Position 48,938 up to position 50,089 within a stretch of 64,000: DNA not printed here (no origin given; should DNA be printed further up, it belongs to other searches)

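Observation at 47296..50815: Operon of three tandem double-YbjQ (DUF74) paralogs preceded by two small paralogous unknown proteins and an ABC exporter, convergent with pspA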

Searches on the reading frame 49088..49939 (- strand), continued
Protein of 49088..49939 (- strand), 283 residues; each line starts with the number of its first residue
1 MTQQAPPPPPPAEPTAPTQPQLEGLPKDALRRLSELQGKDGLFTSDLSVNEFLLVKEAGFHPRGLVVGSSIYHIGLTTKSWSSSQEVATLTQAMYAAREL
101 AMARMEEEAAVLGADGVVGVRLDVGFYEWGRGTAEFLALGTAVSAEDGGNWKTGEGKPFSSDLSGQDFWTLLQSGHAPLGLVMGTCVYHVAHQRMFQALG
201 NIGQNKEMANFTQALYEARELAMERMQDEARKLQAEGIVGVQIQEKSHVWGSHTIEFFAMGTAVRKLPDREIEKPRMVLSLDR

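Call 29: find_related_loci(query=A4, collection=genome_contigs, flank=10000)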
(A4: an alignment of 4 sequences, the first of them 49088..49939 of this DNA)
Query A4 (283 aa) in genome_contigs; peptide patterns used: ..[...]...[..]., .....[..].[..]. (x = any residue, [..] = any of these).
600 stretches matched a pattern (row limit reached: there are more); 570 encode a relative of the query (tblastn E <= 1e-3); the best 80 are kept; 80 distinct loci.
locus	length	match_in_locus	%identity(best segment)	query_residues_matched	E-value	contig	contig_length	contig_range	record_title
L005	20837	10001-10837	88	1-283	2e-166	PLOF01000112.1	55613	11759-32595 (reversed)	MAG: Candidatus Dormiibacterota bacterium isolate fen_878 73.20120800_E1D.24_contig_473, whole genome shotgun sequence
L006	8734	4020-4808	92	21-283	5e-165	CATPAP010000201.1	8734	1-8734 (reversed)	MAG: Candidatus Dormibacteraeota bacterium isolate COA_Bin_5_2 genome assembly, contig: co_assembly_000000035169, whole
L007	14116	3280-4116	87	1-283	1e-163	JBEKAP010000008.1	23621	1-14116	MAG: Candidatus Dormibacteria bacterium isolate SPRUCE 115 SPRUCE_115_8, whole genome shotgun sequence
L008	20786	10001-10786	89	22-283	2e-159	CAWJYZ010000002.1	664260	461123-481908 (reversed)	MAG: uncultured bacterium isolate MFD05502.bin.2.16 genome assembly, contig: contig_14155, whole genome shotgun sequence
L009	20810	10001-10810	86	10-281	2e-158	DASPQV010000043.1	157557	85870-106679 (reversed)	MAG TPA_asm: Candidatus Binatia bacterium isolate SMAG_U12208 k141_763990, whole genome shotgun sequence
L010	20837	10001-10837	72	9-283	3e-129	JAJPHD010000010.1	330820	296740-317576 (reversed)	MAG: Actinomycetota bacterium isolate Centralia_MAG_135 k107_4477990, whole genome shotgun sequence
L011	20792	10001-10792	74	24-283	4e-127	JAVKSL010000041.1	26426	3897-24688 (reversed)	MAG: Acidimicrobiales bacterium isolate PQ2_20S_bin_5 c_000000000118, whole genome shotgun sequence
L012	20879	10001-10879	65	6-283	4e-123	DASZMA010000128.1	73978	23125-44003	MAG TPA_asm: Acidimicrobiales bacterium isolate SMAG_U5879 k141_3457464, whole genome shotgun sequence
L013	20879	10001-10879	64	6-283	7e-123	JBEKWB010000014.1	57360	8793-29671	MAG: Acidimicrobiales bacterium isolate SPRUCE 618 SPRUCE_618_14, whole genome shotgun sequence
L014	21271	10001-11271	69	18-283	4e-121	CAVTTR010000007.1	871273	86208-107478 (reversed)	MAG: uncultured Acidimicrobiaceae bacterium isolate MFD09671.bin.2.67 genome assembly, contig: contig_70464, whole genom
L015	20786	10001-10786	70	18-282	6e-121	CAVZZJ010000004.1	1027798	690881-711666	MAG: uncultured Acidimicrobiaceae bacterium isolate MFD01716.bin.2.92 genome assembly, contig: contig_24742, whole genom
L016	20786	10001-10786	70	18-282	1e-120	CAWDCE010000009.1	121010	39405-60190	MAG: uncultured Acidimicrobiaceae bacterium isolate MFD04780.bin.2.96 genome assembly, contig: contig_133097, whole geno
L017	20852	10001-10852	65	1-283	1e-120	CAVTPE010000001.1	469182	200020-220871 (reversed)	MAG: uncultured Acidimicrobiaceae bacterium isolate MFD00731.bin.3.428 genome assembly, contig: contig_1714, whole genom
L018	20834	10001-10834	67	8-282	2e-120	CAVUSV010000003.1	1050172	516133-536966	MAG: uncultured Acidimicrobiaceae bacterium isolate MFD00964.bin.2.173 genome assembly, contig: contig_17622, whole geno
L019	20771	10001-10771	70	25-282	2e-120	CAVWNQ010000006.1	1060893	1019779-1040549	MAG: uncultured Acidimicrobiaceae bacterium isolate MFD00731.bin.2.150 genome assembly, contig: contig_40312, whole geno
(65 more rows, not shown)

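Call 41: search_solved_structures(query=A2, max_evalue=0.01, show_alignments=2)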
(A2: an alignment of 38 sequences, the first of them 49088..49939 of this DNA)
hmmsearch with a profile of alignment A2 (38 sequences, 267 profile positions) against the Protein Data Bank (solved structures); distinct sequences matched with E-value up to 0.01: 3.
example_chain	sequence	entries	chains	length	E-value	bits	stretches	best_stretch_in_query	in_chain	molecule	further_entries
1y2i_A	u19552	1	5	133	2.6e-09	39.6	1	25-129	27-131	Hypothetical Protein S0862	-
2gtc_A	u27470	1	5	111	1.3e-07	34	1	74-132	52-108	UPF0145 protein BC_1816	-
1vr4_A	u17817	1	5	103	8e-07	31.5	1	74-126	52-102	hypothetical protein APC22750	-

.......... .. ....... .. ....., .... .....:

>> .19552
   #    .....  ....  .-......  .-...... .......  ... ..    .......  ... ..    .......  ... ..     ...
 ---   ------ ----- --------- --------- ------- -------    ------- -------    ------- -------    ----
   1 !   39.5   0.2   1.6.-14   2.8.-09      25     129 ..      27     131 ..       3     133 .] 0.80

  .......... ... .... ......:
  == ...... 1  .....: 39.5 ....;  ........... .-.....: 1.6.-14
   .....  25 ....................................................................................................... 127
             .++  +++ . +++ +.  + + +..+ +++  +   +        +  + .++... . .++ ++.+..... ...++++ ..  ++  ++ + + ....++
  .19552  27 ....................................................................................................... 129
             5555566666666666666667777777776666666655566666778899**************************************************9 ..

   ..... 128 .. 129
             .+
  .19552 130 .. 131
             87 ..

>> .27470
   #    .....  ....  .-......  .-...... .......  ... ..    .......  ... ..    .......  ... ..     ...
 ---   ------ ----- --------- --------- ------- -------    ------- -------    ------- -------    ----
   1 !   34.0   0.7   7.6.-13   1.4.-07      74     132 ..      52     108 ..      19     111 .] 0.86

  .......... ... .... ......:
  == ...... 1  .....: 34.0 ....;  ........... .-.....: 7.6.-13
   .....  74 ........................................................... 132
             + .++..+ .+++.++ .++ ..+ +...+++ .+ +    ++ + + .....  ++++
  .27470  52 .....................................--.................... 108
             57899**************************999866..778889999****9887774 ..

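Call 51: predict_structure(alignment_id=A2)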
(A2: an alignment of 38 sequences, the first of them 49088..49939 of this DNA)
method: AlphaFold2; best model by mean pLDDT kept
length: 283 residues; sequences in the alignment: 38
mean_pLDDT: 91.5   pTM: 0.86
mean pLDDT of the five models: 91.5, 91.4, 91.2, 90.3, 89.7
residues with pLDDT >= 90: 203; 70-90: 68; 50-70: 11; < 50: 1
segments of 3 or more residues with pLDDT < 50: none
pLDDT, mean of each block of 10 residues (from residue 1): 72 73 85 87 92 97 97 80 92 97 97 97 94 95 96 97 98 97 97 87 91 96 99 98 91 93 94 79 73
secondary structure, 60 per line:
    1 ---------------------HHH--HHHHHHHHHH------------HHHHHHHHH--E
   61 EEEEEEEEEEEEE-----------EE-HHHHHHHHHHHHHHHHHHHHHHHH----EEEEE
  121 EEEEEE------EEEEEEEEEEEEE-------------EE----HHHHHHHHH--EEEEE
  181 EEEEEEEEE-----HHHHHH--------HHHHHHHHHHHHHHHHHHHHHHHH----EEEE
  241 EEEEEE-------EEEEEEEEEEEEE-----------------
elements in order: H27-36 H49-57 E60-73 H88-111 E116-126 E133-145 H165-173 E176-189 H195-200 H209-232 E237-246 E254-266

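Call 56: fold_search(model_id=the predicted structure, library=pdb)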
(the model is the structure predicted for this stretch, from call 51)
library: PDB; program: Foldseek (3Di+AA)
matches with E <= 10: 969; with E <= 0.001: 3
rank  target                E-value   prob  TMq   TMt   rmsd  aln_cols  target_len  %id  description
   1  1y2i_A                3.6e-04  1.00  0.23  0.58   5.3        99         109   24  Crystal Structure of MCSG Target APC27401 from Shigella flexneri (released 2005-01-04)
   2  1vr4_E                4.6e-04  1.00  0.21  0.61   6.7        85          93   27  Crystal Structure of MCSG TArget APC22750 from Bacillus cereus (released 2005-02-08)
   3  1vr4_C                7.4e-04  1.00  0.25  0.66   5.8       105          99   24  Crystal Structure of MCSG TArget APC22750 from Bacillus cereus (released 2005-02-08)
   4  1vr4_A                1.1e-03  1.00  0.22  0.57   5.3        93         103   22  Crystal Structure of MCSG TArget APC22750 from Bacillus cereus (released 2005-02-08)
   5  1vr4_B                1.6e-03  1.00  0.22  0.73   5.5       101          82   24  Crystal Structure of MCSG TArget APC22750 from Bacillus cereus (released 2005-02-08)
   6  3qkb_A                1.0e-02  1.00  0.23  0.66   7.1       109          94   17  Crystal structure of a Protein with unknown function which belongs to Pfam DUF74 family (PEPE_0654) from Pediococcus p (released 2011-02-23)
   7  6t1w_C                1.5e-02  0.99  0.17  0.56   6.7        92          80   18  Structure of E. coli BamA in complex with lipoprotein RcsF (released 2020-05-13)
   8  3qkb_B                1.6e-02  0.98  0.22  0.58   6.5       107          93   18  Crystal structure of a Protein with unknown function which belongs to Pfam DUF74 family (PEPE_0654) from Pediococcus p (released 2011-02-23)
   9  6t1w_D                1.7e-02  0.98  0.19  0.58   6.5        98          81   19  Structure of E. coli BamA in complex with lipoprotein RcsF (released 2020-05-13)
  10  2y1b                  1.8e-02  1.00  0.22  0.65   5.9       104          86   15  Crystal structure of the E. coli outer membrane lipoprotein RcsF (released 2011-03-16)
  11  5ouh_A                1.8e-02  0.06  0.11  0.14  22.4       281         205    8  Humanized alpha-AChBP (acetylcholine binding protein) in complex with lobeline. (released 2017-11-29)
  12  8bla_A                2.4e-02  0.08  0.12  0.15  22.8       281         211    9  Human serotonin 5-HT3A receptor in complex with vortioxetine (detergent, ECD only, active/distorted conformation) (released 2024-05-15)
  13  3qkb_C                2.6e-02  0.97  0.22  0.59   7.0       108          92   18  Crystal structure of a Protein with unknown function which belongs to Pfam DUF74 family (PEPE_0654) from Pediococcus p (released 2011-02-23)
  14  4qab_H                2.7e-02  0.04  0.11  0.13  23.5       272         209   10  X-RAY STRUCTURE of ACETYLCHOLINE BINDING PROTEIN (ACHBP) IN COMPLEX WITH 4-(MORPHOLIN-4-YL)-6-[4-(TRIFLUOROMETHYL)PHEN (released 2014-07-16)
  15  4qaa_H                3.3e-02  0.07  0.12  0.14  20.2       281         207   10  X-RAY STRUCTURE OF ACETYLCHOLINE BINDING PROTEIN (ACHBP) IN COMPLEX WITH 6-(4-Methoxyphenyl)-N4-octylpyrimidine-2,4-di (released 2014-07-16)
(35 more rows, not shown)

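Call 57: list_cluster_members(proteins=[P0175, P0180, P0319])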
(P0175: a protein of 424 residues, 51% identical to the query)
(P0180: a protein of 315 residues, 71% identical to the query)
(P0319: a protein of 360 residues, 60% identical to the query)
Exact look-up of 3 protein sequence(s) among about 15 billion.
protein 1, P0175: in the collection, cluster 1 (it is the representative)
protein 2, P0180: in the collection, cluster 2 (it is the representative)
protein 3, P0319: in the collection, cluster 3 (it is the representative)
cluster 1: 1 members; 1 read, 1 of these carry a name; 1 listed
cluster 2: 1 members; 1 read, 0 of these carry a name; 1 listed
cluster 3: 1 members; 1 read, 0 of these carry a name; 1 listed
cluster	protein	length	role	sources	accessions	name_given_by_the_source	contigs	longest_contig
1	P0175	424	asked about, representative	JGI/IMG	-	uncharacterized protein YbjQ (UPF0145 family)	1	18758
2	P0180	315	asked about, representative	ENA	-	-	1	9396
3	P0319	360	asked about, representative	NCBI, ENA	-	-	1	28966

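Call 77: find_related_loci(query=A4, collection=viral_contigs, flank=8000)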
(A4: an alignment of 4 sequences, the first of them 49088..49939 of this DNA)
Query A4 (283 aa) in viral_contigs; peptide patterns used: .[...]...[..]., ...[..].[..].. (x = any residue, [..] = any of these).
80 stretches matched a pattern, but none encodes a relative of the query by tblastn (E <= 1e-3).

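Call 78: search_protein_families(library=phrogs, proteins=[window:49088-49939:-], max_evalue=0.01)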
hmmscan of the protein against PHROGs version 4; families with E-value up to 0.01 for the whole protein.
window:49088-49939:- (283 aa): 1 family
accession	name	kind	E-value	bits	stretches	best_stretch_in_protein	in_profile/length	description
phrog_15412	-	unknown function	2.1e-09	38.7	2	65-144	74-154/159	-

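Call 87: search_dna_similar(query=window:49088-49939:-, collection=plasmids, mode=protein, max_rows=15, max_evalue=1e-10)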
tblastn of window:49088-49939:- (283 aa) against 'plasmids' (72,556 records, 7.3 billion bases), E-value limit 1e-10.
Records with a match: 3; places in all: 4; records where one place covers at least 80% of the query: 2.
Best place of each record, by identity: 60-80% 1; <60% 2.
By first word of the organism name: Streptomyces 2; Aulosira 1.
By predicted mobility (MOB-suite, as given by PLSDB): non-mobilizable 2; conjugative 1.
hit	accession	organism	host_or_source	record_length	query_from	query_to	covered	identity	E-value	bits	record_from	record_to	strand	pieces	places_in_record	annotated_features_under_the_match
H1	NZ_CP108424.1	Streptomyces sp. NBC_01294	-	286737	23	281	92%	62.5%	7e-82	275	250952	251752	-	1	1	heavy metal-binding domain-containing protein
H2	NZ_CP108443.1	Streptomyces sp. NBC_01276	-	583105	30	282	89%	58.8%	2e-73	251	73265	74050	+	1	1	heavy metal-binding domain-containing protein | hypothetical protein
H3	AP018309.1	Aulosira laxa NIES-50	-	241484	25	249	80%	42.1%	1e-27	119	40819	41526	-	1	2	hypothetical protein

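Call 88: get_annotated_region(hit=H1, flank=6000)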
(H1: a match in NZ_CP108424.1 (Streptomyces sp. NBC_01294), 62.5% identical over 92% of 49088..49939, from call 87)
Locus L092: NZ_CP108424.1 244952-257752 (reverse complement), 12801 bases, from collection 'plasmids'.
description: Streptomyces sp. NBC_01294 plasmid unnamed1
organism: Streptomyces sp. NBC_01294 (NCBI taxid 2903815)
taxonomy: Bacteria; Actinomycetota; Actinomycetes; Kitasatosporales; Streptomycetaceae; Streptomyces; Streptomyces sp. NBC 01294
host: -; source: -; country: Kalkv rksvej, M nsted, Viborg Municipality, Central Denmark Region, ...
typing (MOB-suite, as given by PLSDB): non-mobilizable
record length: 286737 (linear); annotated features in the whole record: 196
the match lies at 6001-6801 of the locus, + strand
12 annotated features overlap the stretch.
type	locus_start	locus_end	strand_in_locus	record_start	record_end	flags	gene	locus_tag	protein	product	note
CDS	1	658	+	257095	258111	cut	-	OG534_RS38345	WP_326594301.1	Ku protein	GO:0006303 - double-strand break repair via nonhomologous end joining [Evidence IEA]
CDS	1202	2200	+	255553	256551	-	-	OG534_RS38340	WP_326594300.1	AraC family transcriptional regulator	-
CDS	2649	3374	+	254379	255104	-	-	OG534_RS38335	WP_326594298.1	peptidylprolyl isomerase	GO:0000413 - protein peptidyl-prolyl isomerization [Evidence IEA]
CDS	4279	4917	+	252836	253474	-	-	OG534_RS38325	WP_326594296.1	hypothetical protein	-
CDS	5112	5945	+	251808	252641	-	-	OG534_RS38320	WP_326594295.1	heavy metal-binding domain-containing protein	-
CDS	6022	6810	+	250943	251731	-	-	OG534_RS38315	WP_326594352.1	heavy metal-binding domain-containing protein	-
CDS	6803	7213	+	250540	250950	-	-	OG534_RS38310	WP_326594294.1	hypothetical protein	-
CDS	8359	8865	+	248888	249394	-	-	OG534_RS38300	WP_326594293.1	hypothetical protein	-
CDS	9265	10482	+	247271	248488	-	-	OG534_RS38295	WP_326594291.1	TIGR04222 domain-containing membrane protein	-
CDS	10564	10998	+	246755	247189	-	-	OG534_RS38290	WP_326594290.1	DUF692 family multinuclear iron-containing protein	-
CDS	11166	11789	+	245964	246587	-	-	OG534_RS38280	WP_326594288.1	hypothetical protein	-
CDS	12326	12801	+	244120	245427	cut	-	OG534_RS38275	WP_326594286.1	hypothetical protein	-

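Call 89: get_annotated_region(hit=H3, flank=6000)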
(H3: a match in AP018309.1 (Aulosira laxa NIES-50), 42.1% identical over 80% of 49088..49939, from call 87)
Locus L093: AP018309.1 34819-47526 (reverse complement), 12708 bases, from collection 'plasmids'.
description: Aulosira laxa NIES-50 plasmid plasmid2 DNA, complete genome
organism: Aulosira laxa NIES-50 (NCBI taxid 1541988)
taxonomy: Bacteria; Cyanobacteriota; Cyanophyceae; Nostocales; Fortieaceae; Aulosira; Aulosira laxa; Aulosira laxa NIES-50
host: -; source: -; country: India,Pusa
typing (MOB-suite, as given by PLSDB): conjugative; relaxase MOBF; mating-pair formation MPF_T
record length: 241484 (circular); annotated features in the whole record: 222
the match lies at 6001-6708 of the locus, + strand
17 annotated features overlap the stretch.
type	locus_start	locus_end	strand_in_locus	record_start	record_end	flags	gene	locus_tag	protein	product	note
CDS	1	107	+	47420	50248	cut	-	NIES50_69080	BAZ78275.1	hypothetical protein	-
CDS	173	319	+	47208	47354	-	-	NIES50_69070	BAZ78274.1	transposase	-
CDS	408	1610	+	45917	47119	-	-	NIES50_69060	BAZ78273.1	hypothetical protein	-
CDS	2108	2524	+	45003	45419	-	-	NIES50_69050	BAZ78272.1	fdxN element excision controlling factor protein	-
CDS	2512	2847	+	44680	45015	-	xisI_2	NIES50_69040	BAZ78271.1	fdxN element excision controlling factor protein XisI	-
CDS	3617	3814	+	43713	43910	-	-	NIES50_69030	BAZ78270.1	hypothetical protein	-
CDS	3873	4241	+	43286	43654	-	-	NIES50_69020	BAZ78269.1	hypothetical protein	-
CDS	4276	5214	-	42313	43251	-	-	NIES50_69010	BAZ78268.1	hypothetical protein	-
CDS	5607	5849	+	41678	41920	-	-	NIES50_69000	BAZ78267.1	hypothetical protein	-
CDS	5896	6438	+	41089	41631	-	-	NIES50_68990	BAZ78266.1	hypothetical protein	-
CDS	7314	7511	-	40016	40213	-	-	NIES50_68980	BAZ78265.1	hypothetical protein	-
CDS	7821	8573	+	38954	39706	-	-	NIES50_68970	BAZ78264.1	antirestriction protein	-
CDS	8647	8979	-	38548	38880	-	-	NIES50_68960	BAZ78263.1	hypothetical protein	-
CDS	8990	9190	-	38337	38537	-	-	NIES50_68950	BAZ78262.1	hypothetical protein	-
CDS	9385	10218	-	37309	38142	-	-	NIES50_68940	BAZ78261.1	hypothetical protein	-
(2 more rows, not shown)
